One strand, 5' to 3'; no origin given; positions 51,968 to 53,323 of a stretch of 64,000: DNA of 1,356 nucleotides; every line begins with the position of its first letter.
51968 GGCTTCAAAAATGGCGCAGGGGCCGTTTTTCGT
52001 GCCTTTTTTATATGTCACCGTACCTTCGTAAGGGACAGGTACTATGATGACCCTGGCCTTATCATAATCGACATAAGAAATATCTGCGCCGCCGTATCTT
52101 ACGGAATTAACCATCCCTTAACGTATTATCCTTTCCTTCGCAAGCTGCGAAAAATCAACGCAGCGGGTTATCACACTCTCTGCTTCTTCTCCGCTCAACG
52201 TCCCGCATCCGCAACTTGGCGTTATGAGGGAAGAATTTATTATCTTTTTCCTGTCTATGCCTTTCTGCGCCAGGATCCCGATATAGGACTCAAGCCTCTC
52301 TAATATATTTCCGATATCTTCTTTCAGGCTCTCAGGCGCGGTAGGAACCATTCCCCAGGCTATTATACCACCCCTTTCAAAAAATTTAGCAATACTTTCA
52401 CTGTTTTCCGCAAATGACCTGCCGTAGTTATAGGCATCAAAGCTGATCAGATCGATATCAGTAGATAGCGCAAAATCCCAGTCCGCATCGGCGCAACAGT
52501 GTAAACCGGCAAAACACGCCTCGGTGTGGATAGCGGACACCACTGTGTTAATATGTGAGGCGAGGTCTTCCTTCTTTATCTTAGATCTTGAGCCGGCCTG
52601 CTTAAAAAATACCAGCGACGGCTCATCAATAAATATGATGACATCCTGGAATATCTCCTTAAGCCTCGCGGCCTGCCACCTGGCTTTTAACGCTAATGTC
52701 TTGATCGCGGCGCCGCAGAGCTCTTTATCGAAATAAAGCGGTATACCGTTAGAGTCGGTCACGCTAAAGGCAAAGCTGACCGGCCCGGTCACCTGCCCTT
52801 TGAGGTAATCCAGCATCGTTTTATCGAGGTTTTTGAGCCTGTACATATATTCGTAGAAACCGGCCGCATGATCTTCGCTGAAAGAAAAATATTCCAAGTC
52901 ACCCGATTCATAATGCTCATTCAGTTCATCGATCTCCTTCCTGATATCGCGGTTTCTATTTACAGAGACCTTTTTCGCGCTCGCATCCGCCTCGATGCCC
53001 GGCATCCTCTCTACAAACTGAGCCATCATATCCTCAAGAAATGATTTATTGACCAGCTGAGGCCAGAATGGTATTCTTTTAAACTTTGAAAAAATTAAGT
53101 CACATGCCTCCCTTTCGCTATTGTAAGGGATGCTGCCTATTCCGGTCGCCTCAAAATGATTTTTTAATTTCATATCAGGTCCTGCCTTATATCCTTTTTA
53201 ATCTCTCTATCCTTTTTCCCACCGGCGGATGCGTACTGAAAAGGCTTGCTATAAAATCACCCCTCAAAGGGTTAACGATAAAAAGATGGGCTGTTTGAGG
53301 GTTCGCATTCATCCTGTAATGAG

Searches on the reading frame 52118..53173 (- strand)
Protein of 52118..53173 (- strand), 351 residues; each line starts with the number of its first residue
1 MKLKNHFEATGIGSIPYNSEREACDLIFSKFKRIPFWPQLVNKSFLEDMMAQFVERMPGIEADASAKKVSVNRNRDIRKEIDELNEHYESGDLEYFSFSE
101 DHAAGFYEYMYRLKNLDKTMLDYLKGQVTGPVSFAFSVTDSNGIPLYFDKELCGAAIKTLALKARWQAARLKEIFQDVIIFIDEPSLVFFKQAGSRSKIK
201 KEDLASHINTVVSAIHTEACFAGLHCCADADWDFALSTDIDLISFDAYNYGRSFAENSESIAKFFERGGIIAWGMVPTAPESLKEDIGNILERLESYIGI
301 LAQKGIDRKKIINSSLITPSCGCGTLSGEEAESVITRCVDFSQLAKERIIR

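Call 3: search_protein_families(library=pfam, proteins=[window:52118-53173:-], max_evalue=0.01)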
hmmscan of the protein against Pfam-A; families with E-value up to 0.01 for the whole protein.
window:52118-53173:- (351 aa): 0 families

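Call 44: search_protein_families(library=ncbifam, proteins=[window:52118-53173:-], max_evalue=1)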
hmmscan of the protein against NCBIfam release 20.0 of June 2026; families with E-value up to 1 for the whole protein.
window:52118-53173:- (351 aa): 1 family
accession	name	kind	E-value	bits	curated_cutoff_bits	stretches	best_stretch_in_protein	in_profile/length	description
NF002119.0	PRK00957.1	equivalog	3.7e-08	32.9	258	1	48-341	61-300/306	methionine synthase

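Call 45: search_solved_structures(query=window:52118-53173:-, max_evalue=10, show_alignments=2)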
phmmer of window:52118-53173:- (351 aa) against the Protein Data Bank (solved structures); distinct sequences matched with E-value up to 10: 1.
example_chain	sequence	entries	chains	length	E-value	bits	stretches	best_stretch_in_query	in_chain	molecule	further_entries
2ftc_E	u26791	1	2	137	1.1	11.6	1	267-313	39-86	39S ribosomal protein L12, mitochondrial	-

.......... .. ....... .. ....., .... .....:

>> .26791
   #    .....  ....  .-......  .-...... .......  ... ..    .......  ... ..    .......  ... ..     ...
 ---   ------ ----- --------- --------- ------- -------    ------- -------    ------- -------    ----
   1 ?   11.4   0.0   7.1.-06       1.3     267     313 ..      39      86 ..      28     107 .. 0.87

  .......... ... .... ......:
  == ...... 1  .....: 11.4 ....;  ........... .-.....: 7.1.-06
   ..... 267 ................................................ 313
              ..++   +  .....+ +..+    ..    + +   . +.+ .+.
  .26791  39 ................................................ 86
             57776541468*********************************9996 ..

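Call 47: find_homologous_proteins(query=window:52118-53173:-, max_evalue=0.00001)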
Query window:52118-53173:- (351 aa): 3122 proteins with E <= 0.00001 among 5954 candidates; the best 120 are listed.
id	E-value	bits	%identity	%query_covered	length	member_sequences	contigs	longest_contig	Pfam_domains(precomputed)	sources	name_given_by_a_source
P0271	4.9e-234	794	100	100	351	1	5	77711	-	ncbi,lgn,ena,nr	ncbi:MAG: hypothetical protein ISS26_02010 [Candidatus Omnitrophica bacterium]|nr:hypothetical prote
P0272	1.4e-181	621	75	100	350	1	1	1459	-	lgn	-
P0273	2.9e-180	617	75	99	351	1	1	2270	-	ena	-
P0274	1.0e-179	615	75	100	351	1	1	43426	-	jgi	-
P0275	1.6e-172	591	71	100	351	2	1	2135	-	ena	-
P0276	3.2e-172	590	72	99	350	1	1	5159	-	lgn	-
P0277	1.7e-170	585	71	100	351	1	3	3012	-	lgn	-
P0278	5.7e-170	583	70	99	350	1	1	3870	-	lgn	-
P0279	1.0e-166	572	70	99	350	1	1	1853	-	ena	-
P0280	1.7e-166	572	69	99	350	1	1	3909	-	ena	-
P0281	2.0e-166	571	70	100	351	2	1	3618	-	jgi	-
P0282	2.0e-165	568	70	99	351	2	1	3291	-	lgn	-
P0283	3.6e-165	567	69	99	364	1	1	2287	-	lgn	-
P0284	1.8e-163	562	68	100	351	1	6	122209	-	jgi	jgi:methionine synthase II (cobalamin-independent)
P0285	4.7e-162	557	68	100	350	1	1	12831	-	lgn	-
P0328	8.5e-85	303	43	98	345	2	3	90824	-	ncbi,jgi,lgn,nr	ncbi:MAG: hypothetical protein HQ593_00065 [Candidatus Omnitrophica bacterium]|nr:hypothetical prote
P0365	9.6e-82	293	37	98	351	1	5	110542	-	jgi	-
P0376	5.4e-81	290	42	97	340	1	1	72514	-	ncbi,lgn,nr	ncbi:MAG: methionine synthase [Candidatus Omnitrophica bacterium]|nr:methionine synthase [Candidatus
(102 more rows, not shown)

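Call 48: find_encoding_contigs(protein=P0365, flank=7000, max_places=1)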
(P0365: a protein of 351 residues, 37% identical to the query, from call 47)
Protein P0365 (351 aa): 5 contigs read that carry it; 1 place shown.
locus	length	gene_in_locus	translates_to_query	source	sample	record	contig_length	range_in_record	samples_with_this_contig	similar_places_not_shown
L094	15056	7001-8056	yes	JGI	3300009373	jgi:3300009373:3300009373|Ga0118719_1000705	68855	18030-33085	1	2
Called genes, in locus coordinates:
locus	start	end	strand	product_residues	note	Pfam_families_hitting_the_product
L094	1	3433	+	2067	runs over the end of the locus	PF06165:GH94_b-supersand, PF17167:Glyco_hydro_94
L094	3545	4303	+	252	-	PF03425:CBM_11 (weak)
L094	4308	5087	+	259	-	PF13485:Peptidase_MA_2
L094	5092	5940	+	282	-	PF01435:Peptidase_M48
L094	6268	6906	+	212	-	PF01797:Y1_Tnp (weak)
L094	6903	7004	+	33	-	-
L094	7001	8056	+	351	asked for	-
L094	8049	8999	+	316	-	PF00491:Arginase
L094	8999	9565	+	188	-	PF01862:PvlArgDC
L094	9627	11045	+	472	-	PF01336:tRNA_anti-codon, PF00152:tRNA-synt_2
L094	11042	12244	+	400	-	PF12704:MacB_PCD, PF02687:FtsX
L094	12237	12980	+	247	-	PF00005:ABC_tran, PF13304:AAA_21 (faint)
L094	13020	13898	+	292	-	PF01063:Aminotran_4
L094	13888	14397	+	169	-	PF02151:UVR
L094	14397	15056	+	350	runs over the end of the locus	PF00217:ATP-gua_Ptrans, PF27454:McsB_C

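Call 49: find_encoding_contigs(protein=P0376, flank=7000, max_places=1)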
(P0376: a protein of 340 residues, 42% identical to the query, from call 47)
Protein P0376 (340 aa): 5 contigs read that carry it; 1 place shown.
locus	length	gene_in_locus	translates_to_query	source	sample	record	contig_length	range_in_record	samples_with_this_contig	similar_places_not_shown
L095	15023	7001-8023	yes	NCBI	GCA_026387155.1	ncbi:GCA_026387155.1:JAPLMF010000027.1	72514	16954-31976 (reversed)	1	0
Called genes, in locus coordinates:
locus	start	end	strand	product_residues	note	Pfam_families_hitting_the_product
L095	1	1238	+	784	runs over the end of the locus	PF06165:GH94_b-supersand, PF17167:Glyco_hydro_94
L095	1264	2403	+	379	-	PF00535:Glycos_transf_2, PF10111:Glyco_tranf_2_2, PF13506:Glyco_transf_21, PF13641:Glyco_tranf_2_3, PF13704:Glyco_tranf_2_4 (faint), PF13632:Glyco_trans_2_3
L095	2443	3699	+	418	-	PF00480:ROK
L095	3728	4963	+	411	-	PF01547:SBP_bac_1, PF13416:SBP_bac_8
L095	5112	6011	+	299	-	-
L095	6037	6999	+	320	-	PF01435:Peptidase_M48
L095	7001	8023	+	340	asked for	-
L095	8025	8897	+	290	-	PF00491:Arginase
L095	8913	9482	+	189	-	PF01862:PvlArgDC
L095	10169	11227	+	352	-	PF17788:HypF_C, PF22521:HypF_C_2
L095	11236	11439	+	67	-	PF01455:HupF_HypC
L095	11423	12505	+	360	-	PF01924:HypD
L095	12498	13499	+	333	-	PF00586:AIRS, PF02769:AIRS_C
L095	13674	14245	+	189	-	PF27030:AbpE_bact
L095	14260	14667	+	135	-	PF09383:NIL, PF12797:Fer4_2 (weak), PF00037:Fer4, PF12837:Fer4_6 (weak), PF13237:Fer4_10, PF14697:Fer4_21, PF12838:Fer4_7, PF13187:Fer4_9, +6 more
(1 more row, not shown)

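Call 50: find_encoding_contigs(protein=P0328, flank=7000, max_places=1)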
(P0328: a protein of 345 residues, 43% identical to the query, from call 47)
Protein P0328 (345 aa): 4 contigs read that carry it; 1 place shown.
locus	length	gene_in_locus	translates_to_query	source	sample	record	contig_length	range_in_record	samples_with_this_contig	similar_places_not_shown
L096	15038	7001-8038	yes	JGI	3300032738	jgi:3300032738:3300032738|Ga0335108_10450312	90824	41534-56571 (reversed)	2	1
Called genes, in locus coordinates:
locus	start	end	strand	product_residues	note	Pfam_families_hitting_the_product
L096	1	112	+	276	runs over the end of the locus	-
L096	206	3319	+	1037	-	PF07833:Cu_amine_oxidN1, PF13620:CarboxypepD_reg (faint), PF17210:SdrD_B (weak), PF13715:CarbopepD_reg_2 (weak)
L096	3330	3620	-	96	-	-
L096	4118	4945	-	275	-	-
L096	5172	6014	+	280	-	PF01435:Peptidase_M48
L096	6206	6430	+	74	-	-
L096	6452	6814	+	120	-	PF07238:PilZ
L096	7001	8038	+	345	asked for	-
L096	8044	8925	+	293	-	PF00491:Arginase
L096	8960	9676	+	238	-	PF01862:PvlArgDC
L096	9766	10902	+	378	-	PF17788:HypF_C, PF22521:HypF_C_2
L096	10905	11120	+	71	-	PF01455:HupF_HypC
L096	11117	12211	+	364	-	PF01924:HypD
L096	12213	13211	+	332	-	PF00586:AIRS, PF02769:AIRS_C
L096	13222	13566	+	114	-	PF01155:HypA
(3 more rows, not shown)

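Call 66: predict_structure(alignment_id=A3)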
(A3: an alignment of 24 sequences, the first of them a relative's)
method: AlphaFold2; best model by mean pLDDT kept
length: 351 residues; sequences in the alignment: 24
mean_pLDDT: 94.2   pTM: 0.93
mean pLDDT of the five models: 94.2, 94.0, 93.9, 93.2, 90.9
residues with pLDDT >= 90: 310; 70-90: 36; 50-70: 5; < 50: 0
segments of 3 or more residues with pLDDT < 50: none
pLDDT, mean of each block of 10 residues (from residue 1): 88 92 96 96 92 95 95 96 97 95 96 95 96 96 96 98 98 97 88 75 95 98 93 95 96 95 97 93 89 97 97 96 91 95 96 73
secondary structure, 60 per line:
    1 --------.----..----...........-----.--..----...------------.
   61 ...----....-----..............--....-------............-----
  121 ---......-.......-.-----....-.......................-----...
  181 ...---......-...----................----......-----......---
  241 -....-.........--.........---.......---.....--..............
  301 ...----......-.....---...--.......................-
elements in order: H20-30 E60-63 E68-71 H77-90 H93-96 H104-115 E124-129 H131-137 H150-172 E178-183 H187-192 H201-216 E221-226 H232-237 E242-245 H247-255 H258-266 E270-276 H280-284 H287-303 H308-313 E315-319 H328-350

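Call 68: fold_search(model_id=the predicted structure, library=pdb)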
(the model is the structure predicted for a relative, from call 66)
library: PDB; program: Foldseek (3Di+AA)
matches with E <= 10: 1536; with E <= 0.001: 23
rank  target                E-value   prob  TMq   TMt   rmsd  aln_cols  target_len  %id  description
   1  1t7l_A                3.1e-09  1.00  0.58  0.30   7.1       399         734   16  Crystal Structure of Cobalamin-Independent Methionine Synthase from T. maritima (released 2005-03-01)
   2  1xdj_B                7.6e-09  1.00  0.58  0.31   5.9       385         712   15  Crystal Structure of T. maritima Cobalamin-Independent Methionine Synthase complexed with Zn2+ and Homocysteine (released 2005-03-01)
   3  4ztx                  7.6e-09  1.00  0.56  0.29   6.7       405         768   15  Neurospora crassa cobalamin-independent methionine synthase complexed with Zn2+ (released 2015-12-09)
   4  1xpg_A                8.9e-09  1.00  0.58  0.30   7.0       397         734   16  Crystal Structure of T. maritima Cobalamin-Independent Methionine Synthase complexed with Zn2+ and Methyltetrahydrofol (released 2005-03-01)
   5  1t7l_B                1.2e-08  1.00  0.59  0.31   6.7       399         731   16  Crystal Structure of Cobalamin-Independent Methionine Synthase from T. maritima (released 2005-03-01)
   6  3bq6_B                1.4e-08  1.00  0.61  0.32   6.4       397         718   15  Crystal Structure of T. maritima Cobalamin-Independent Methionine Synthase complexed with Zn2+ (Monoclinic) (released 2008-03-11)
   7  3bq5_B                1.4e-08  1.00  0.59  0.31   6.5       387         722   15  Crystal Structure of T. maritima Cobalamin-Independent Methionine Synthase complexed with Zn2+ and Homocysteine (Monoc (released 2008-03-11)
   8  1xr2_A                1.4e-08  1.00  0.56  0.31   7.1       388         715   16  Crystal Structure of oxidized T. maritima Cobalamin-Independent Methionine Synthase complexed with Methyltetrahydrofol (released 2005-03-01)
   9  3bq6_A                1.7e-08  1.00  0.60  0.32   6.5       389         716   15  Crystal Structure of T. maritima Cobalamin-Independent Methionine Synthase complexed with Zn2+ (Monoclinic) (released 2008-03-11)
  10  4l65                  2.7e-08  1.00  0.57  0.29   6.2       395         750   14  Crystal structure of the Candida albicans Methionine Synthase in complex with 5-Methyl-Tetrahydrofolate and Methionine (released 2014-03-05)
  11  4l6o                  3.2e-08  1.00  0.60  0.31   5.7       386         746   15  Crystal structure of the Candida albicans Methionine Synthase in complex with Glutamine (released 2014-03-05)
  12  1xdj_A                3.7e-08  1.00  0.59  0.31   6.5       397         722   16  Crystal Structure of T. maritima Cobalamin-Independent Methionine Synthase complexed with Zn2+ and Homocysteine (released 2005-03-01)
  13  3ppc_A                7.4e-08  1.00  0.61  0.31   5.3       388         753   15  Crystal structure of the Candida albicans methionine synthase by surface entropy reduction, tyrosine variant with zinc (released 2011-10-12)
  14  3l7r                  8.6e-08  1.00  0.61  0.31   6.0       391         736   14  crystal structure of MetE from streptococcus mutans (released 2011-01-12)
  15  1u1h                  1.2e-07  1.00  0.59  0.30   5.9       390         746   15  A. thaliana cobalamine independent methionine synthase (released 2004-09-02)
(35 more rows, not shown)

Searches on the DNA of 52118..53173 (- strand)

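Call 52: search_rna_families(source=L095, start=9400, end=10250, threshold=evalue, max_evalue=1)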
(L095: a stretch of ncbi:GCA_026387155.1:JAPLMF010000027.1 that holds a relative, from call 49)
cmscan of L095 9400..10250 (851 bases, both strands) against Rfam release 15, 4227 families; matches with E-value up to 1: 1.
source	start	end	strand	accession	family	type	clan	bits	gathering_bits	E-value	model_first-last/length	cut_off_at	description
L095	9521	9668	+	RF00873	mir-550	Gene; miRNA;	-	26.7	81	0.0034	1-85/85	no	mir-550 microRNA precursor family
